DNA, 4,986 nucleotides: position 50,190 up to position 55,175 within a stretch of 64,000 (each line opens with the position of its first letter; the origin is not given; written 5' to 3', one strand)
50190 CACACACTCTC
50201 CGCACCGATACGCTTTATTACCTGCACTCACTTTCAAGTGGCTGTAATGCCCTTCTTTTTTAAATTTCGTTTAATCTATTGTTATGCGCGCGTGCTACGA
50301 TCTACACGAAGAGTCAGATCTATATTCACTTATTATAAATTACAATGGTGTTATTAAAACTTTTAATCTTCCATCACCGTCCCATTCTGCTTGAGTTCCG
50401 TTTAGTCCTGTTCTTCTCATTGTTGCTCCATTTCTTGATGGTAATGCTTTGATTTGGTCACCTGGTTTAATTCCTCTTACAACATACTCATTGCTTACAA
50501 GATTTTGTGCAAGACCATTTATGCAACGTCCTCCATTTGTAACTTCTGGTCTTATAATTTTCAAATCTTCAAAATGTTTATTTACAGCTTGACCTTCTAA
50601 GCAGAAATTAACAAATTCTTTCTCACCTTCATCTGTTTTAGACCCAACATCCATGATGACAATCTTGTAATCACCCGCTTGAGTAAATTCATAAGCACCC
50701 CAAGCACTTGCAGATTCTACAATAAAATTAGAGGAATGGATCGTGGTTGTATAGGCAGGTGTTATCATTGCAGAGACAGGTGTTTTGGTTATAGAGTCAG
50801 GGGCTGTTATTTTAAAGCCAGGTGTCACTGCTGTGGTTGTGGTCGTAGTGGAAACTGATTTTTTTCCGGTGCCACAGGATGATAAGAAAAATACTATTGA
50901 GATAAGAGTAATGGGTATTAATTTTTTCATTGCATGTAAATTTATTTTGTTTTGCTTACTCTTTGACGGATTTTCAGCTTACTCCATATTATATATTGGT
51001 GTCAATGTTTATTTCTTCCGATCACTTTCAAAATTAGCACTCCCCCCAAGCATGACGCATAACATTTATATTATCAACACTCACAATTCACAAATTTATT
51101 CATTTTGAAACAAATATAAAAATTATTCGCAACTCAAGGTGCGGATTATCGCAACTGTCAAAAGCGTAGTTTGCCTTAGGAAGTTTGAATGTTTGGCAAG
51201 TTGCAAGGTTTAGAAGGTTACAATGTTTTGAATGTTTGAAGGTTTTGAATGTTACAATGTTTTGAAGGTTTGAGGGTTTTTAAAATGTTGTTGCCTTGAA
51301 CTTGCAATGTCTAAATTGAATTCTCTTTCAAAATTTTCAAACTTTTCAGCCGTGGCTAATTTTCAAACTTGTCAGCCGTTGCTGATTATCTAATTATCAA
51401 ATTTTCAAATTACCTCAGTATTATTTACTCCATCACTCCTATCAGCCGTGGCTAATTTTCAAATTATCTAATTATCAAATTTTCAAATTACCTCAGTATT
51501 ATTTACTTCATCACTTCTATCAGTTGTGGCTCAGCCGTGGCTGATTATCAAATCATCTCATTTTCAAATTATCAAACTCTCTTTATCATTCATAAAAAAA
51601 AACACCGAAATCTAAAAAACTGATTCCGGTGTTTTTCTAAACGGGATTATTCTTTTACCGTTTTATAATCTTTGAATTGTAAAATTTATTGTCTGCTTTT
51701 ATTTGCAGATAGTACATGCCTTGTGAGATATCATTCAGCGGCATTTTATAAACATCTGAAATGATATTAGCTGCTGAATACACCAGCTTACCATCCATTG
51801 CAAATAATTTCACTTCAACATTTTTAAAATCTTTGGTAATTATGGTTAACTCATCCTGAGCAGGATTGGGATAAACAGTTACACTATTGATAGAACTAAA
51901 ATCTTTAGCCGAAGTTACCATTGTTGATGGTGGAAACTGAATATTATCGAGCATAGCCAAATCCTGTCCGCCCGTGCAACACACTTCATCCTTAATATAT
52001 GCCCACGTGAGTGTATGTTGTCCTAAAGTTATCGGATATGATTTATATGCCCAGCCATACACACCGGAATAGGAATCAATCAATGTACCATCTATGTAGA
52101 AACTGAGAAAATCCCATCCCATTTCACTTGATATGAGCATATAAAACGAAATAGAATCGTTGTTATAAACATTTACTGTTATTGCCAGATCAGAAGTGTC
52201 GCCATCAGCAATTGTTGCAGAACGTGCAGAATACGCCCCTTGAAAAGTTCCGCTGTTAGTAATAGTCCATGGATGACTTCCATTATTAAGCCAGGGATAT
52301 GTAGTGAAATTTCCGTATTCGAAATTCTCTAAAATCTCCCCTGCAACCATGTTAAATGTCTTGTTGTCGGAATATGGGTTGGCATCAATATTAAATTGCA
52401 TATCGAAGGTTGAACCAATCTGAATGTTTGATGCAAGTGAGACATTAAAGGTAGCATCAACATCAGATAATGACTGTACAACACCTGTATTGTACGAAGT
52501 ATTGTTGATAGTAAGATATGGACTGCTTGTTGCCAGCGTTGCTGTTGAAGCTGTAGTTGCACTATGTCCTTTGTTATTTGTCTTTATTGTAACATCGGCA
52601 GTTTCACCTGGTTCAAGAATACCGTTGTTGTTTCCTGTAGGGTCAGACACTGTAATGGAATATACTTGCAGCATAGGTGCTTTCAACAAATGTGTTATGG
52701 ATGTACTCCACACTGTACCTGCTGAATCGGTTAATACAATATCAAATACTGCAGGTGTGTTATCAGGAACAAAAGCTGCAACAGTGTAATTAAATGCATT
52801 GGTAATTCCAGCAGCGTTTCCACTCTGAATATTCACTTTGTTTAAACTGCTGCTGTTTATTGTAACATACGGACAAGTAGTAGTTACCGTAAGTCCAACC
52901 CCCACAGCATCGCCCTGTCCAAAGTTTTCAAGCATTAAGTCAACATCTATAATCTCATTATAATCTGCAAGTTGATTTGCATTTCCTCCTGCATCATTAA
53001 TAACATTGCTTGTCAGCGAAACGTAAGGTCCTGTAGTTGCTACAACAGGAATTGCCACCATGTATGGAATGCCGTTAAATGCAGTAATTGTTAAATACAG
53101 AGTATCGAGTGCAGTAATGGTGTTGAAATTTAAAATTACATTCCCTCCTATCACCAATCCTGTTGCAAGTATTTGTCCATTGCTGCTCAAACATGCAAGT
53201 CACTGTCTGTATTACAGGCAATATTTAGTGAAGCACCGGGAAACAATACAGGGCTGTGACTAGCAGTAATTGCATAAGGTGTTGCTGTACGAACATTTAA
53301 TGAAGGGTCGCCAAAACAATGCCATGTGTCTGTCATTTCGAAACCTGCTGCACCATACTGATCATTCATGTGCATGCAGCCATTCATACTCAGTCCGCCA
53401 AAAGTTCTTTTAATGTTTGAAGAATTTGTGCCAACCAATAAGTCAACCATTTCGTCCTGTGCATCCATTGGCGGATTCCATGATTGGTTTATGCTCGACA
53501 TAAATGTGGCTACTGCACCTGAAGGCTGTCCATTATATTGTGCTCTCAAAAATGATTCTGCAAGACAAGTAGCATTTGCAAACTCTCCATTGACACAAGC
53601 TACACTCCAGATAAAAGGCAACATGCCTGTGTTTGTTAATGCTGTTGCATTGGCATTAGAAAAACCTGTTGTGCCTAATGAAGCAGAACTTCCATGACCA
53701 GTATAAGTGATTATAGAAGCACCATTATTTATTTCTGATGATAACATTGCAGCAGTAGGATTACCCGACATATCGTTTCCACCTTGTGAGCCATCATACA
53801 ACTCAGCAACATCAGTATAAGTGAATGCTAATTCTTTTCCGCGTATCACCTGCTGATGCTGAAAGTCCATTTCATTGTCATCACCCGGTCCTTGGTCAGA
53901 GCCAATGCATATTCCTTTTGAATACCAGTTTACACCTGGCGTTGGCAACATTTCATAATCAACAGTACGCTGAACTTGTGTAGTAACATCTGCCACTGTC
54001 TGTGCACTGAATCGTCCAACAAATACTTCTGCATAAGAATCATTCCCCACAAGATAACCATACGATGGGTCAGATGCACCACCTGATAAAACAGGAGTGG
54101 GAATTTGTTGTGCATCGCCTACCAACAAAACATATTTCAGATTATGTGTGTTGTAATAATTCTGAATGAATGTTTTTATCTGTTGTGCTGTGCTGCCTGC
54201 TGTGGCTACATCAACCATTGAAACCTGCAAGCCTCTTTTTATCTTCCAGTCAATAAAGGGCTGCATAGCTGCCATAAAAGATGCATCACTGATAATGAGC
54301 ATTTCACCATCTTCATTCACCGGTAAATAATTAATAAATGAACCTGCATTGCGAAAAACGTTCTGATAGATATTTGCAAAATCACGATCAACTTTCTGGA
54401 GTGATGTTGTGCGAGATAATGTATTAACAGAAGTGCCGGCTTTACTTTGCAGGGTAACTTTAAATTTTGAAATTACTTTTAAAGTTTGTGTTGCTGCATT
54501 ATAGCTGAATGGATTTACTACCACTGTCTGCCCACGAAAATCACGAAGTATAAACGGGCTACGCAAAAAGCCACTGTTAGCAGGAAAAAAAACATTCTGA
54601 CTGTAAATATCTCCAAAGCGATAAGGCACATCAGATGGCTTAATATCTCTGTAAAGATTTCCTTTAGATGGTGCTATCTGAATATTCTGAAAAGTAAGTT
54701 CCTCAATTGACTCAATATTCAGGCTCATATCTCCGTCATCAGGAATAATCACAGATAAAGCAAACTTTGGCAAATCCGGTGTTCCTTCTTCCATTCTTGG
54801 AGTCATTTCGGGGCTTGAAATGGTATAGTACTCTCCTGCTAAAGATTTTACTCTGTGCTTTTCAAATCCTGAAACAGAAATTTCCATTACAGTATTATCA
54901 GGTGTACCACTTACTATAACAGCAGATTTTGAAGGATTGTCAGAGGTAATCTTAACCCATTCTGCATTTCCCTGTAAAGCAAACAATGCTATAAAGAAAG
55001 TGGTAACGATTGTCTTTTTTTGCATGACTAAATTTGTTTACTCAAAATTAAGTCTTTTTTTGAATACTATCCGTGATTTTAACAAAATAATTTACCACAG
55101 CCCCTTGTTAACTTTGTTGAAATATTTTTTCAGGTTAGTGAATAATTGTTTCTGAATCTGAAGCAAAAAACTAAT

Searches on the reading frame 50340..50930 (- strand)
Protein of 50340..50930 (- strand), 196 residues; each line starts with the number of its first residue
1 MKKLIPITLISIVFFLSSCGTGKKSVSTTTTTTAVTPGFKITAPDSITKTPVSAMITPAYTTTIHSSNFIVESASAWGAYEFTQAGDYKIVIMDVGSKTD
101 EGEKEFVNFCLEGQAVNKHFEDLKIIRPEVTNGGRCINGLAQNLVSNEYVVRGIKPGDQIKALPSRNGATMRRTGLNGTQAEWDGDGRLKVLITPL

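Call 3: search_protein_families(library=pfam, proteins=[window:50340-50930:-], max_evalue=0.01)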
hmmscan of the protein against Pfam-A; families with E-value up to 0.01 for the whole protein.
window:50340-50930:- (196 aa): 0 families

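Call 63: find_encoding_contigs(protein=window:50340-50930:-, flank=9000, max_places=8)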
Protein window:50340-50930:- (196 aa): 2 contigs read that carry it; 2 places shown.
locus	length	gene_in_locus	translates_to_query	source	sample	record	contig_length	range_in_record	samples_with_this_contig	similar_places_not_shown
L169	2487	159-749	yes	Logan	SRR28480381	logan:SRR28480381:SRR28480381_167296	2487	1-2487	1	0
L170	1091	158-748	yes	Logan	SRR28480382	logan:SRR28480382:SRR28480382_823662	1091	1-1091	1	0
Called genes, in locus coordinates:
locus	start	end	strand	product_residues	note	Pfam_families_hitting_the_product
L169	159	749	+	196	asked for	-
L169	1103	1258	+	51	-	-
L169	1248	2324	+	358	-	PF00145:DNA_methylase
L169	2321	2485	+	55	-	?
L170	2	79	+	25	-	?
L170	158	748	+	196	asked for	-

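Call 88: search_protein_families(library=ncbifam, proteins=[window:50340-50930:-], max_evalue=1)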
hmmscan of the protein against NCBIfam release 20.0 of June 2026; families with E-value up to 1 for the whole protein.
window:50340-50930:- (196 aa): 4 families
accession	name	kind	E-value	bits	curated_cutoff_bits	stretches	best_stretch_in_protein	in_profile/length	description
NF045617.1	mostly_LP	subfamily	0.032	14.4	43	1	7-56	3-53/119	putative T6SS immunity periplasmic lipoprotein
NF058647.1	lipo_LytA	equivalog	0.045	14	110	1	1-29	1-28/107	acidic lipoprotein LytA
TIGR02136.1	ptsS_2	subfamily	0.19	10.9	206.6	1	1-94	1-94/295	phosphate ABC transporter substrate-binding protein PstS family protein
NF033216.1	lipo_YgdI_YgdR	subfamily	0.21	11.5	42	1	2-38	2-37/71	YgdI/YgdR family lipoprotein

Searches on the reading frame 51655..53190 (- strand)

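Call 68: search_protein_families(library=pfam, proteins=[window:51655-53190:-], max_evalue=1)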
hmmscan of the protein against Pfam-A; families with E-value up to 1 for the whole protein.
window:51655-53190:- (511 aa): 6 families
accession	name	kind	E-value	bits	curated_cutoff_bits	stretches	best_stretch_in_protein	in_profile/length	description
PF18962.6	Por_Secre_tail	-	6.4e-12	46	27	1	439-509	1-74/75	Secretion system C-terminal sorting domain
PF03785.20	Peptidase_C25_C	-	1.3e-06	28.6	25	1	1-45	32-76/79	Peptidase family C25, C terminal ig-like domain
PF14344.12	DUF4397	-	0.013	16.4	30.6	1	278-348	14-86/119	Domain of unknown function (DUF4397)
PF13585.12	CHU_C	-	0.016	15.8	27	1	435-501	5-74/86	CHU_C Type IX secretion signal domain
PF22898.2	NOMO1-like_1st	-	0.067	13.7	27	1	453-503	10-59/85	BOS complex subunit NOMO1-like, first beta sandwich domain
PF11589.14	DUF3244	-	0.073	13.5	25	1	448-500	31-86/96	Domain of unknown function (DUF3244)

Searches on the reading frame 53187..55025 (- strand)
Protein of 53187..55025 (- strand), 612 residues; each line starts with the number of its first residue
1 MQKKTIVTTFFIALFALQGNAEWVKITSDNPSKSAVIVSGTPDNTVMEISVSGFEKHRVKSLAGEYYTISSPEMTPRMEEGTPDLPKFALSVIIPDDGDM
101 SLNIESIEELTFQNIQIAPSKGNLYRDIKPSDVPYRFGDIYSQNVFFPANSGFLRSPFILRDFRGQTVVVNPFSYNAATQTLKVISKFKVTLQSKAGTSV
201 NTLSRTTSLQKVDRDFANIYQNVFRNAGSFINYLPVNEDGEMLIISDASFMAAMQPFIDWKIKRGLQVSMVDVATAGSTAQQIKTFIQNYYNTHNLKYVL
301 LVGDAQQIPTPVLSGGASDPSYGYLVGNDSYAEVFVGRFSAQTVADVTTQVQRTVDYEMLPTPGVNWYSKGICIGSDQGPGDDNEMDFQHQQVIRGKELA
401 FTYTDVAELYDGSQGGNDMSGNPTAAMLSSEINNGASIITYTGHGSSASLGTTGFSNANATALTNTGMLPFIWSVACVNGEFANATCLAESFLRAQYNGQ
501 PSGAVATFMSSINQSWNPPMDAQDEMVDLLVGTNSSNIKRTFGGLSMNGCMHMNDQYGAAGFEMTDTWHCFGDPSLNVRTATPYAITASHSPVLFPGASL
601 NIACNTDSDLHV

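Call 68: search_protein_families(library=pfam, proteins=[window:53187-55025:-], max_evalue=1)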
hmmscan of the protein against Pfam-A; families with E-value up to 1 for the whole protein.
window:53187-55025:- (612 aa): 2 families
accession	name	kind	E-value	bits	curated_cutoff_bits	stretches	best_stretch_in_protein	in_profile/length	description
PF01364.23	Peptidase_C25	-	1.7e-54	185.9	23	1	242-578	1-374/374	Peptidase family C25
PF08126.16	Propeptide_C25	-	2.4e-25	89.3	22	1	57-213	34-190/205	Propeptide_C25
